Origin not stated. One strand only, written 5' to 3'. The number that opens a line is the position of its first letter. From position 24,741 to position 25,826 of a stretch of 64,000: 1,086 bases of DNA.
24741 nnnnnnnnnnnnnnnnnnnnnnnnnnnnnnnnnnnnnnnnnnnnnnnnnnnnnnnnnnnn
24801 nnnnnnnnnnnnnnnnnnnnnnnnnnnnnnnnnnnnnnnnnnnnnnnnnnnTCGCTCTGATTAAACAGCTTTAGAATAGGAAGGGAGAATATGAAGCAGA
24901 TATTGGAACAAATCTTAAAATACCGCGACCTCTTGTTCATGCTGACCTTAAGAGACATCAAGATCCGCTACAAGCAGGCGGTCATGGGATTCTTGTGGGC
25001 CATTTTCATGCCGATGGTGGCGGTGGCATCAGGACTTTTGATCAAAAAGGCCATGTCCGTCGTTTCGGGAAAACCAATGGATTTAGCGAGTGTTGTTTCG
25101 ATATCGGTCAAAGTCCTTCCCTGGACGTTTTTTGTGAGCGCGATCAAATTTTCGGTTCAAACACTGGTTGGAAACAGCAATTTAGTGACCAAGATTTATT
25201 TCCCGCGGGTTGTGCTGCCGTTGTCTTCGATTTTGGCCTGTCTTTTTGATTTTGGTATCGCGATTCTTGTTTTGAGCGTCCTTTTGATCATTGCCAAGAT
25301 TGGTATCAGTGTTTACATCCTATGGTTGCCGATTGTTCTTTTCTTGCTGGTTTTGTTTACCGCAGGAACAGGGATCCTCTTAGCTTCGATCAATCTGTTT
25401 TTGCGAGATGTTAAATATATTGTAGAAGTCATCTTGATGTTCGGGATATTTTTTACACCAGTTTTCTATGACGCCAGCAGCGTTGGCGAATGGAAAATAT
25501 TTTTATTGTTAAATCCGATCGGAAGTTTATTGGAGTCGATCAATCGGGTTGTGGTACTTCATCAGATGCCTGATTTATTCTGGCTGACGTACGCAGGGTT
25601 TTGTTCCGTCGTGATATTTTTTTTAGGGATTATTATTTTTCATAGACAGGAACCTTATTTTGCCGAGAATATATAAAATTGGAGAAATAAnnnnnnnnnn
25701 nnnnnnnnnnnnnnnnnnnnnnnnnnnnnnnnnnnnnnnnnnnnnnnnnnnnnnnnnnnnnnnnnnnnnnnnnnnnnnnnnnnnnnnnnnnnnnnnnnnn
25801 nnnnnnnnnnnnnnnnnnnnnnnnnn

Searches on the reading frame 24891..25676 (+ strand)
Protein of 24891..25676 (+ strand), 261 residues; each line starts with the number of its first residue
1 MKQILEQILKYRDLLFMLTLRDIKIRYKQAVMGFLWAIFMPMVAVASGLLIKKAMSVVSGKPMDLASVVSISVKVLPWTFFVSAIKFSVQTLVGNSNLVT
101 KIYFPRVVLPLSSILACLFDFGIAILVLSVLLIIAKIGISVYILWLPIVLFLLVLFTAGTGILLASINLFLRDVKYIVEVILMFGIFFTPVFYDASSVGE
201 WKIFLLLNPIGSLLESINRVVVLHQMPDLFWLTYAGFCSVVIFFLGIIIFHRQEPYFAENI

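Call 62: search_protein_families(library=pfam, proteins=[window:24891-25676:+], max_evalue=1e-8)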
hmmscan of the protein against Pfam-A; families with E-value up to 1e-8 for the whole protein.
window:24891-25676:+ (261 aa): 1 family
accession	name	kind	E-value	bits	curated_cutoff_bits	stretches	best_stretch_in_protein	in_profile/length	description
PF01061.29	ABC2_membrane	-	3.3e-09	37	26.9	1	15-216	3-205/211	ABC-2 type transporter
